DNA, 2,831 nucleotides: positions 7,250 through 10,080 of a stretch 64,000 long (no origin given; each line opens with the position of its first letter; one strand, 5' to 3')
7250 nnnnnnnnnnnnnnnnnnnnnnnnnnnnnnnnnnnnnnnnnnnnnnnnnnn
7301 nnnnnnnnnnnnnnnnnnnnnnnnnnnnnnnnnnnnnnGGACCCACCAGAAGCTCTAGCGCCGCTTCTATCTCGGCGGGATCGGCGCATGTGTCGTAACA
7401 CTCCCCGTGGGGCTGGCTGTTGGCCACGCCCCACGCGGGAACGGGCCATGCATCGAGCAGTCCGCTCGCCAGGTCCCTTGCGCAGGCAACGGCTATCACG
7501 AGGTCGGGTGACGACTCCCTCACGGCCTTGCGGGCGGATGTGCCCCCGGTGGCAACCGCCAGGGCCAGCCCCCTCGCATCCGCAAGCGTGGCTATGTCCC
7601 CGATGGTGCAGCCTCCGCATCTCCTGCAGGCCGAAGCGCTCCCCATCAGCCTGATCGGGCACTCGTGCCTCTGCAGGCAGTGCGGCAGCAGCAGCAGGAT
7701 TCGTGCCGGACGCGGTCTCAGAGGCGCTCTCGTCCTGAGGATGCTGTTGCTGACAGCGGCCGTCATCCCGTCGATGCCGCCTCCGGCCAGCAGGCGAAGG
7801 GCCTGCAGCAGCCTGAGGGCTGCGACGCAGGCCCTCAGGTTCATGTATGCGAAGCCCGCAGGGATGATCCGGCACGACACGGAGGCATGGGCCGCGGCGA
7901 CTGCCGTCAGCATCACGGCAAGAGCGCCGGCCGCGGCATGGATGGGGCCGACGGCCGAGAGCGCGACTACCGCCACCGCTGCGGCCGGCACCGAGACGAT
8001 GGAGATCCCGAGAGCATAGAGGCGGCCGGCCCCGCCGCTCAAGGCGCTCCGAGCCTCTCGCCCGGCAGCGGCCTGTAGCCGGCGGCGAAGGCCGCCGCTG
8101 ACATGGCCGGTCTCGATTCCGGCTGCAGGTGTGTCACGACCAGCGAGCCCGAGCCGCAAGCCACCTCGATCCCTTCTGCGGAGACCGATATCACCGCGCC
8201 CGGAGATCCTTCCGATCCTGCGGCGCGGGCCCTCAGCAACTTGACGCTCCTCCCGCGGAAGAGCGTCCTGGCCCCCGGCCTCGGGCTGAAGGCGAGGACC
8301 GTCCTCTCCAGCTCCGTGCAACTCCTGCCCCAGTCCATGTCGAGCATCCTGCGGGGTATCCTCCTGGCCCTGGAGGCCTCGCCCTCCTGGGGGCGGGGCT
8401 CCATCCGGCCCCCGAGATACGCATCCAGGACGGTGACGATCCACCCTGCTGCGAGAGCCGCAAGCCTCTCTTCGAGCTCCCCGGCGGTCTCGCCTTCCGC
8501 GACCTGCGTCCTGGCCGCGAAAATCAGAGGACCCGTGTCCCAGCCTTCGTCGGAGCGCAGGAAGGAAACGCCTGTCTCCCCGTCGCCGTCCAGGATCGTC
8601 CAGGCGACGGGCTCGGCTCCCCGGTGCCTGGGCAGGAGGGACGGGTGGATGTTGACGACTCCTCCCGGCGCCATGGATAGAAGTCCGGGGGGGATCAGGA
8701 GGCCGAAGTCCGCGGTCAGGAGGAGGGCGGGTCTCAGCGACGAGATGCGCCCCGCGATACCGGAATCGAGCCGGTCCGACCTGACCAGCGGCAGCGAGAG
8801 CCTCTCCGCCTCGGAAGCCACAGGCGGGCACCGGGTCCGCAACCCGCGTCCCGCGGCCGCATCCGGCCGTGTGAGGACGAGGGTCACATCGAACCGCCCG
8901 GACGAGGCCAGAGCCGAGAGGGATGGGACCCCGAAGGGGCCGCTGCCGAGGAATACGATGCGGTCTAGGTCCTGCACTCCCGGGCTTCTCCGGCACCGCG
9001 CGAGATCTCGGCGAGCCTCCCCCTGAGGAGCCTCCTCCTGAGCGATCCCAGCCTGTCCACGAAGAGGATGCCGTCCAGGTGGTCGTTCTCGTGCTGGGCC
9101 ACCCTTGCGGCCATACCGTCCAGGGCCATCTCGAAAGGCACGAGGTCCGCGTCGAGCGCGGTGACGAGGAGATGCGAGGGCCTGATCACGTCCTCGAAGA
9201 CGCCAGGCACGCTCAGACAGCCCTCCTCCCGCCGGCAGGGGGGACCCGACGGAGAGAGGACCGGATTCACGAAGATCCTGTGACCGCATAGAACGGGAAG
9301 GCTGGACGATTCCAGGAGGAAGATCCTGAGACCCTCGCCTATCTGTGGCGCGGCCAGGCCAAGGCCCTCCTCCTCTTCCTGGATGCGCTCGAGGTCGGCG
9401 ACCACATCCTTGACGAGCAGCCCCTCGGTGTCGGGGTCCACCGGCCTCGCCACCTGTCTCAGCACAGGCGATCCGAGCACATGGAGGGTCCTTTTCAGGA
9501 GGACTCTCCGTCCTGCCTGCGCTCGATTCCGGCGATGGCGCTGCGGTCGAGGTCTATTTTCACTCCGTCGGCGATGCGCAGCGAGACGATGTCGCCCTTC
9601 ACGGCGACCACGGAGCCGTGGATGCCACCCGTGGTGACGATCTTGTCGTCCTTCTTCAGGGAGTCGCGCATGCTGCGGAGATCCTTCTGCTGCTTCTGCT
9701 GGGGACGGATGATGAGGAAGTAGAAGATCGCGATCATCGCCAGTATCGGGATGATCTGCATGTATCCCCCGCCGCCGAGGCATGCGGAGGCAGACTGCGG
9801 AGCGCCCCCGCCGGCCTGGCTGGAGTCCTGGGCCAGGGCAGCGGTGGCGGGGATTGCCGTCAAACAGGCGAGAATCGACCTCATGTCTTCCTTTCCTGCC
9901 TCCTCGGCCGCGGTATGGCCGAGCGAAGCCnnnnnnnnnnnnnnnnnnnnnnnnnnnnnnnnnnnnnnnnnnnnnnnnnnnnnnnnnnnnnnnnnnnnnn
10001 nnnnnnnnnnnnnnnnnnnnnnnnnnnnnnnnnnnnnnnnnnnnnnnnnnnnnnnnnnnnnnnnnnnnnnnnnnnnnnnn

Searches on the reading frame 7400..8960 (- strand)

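Call 42: search_protein_families(library=pfam, proteins=[window:7400-8960:-], max_evalue=0.0001)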
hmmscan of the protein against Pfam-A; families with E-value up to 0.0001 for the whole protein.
window:7400-8960:- (520 aa): 1 family
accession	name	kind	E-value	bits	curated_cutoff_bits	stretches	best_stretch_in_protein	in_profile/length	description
PF01976.22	DUF116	-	4.4e-32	111.1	25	1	396-519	17-139/155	Protein of unknown function DUF116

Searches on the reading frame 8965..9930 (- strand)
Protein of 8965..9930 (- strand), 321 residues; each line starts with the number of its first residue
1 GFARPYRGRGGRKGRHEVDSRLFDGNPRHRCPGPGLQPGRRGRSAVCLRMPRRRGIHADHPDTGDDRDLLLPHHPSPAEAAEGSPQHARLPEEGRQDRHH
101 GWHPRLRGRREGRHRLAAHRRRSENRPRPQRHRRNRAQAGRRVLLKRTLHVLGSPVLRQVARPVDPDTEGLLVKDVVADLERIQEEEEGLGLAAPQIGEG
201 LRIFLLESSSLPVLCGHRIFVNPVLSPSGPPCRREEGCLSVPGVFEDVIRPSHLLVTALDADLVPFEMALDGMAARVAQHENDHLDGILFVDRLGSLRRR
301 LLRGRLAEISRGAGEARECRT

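Call 41: search_protein_families(library=pfam, proteins=[window:8965-9930:-], max_evalue=0.0001)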
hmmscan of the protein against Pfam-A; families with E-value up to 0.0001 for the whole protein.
window:8965-9930:- (321 aa): 1 family
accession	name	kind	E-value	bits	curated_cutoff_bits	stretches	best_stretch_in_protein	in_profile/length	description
PF01327.26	Pep_deformylase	-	2.7e-36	124.9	22.8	1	150-299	5-155/156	Polypeptide deformylase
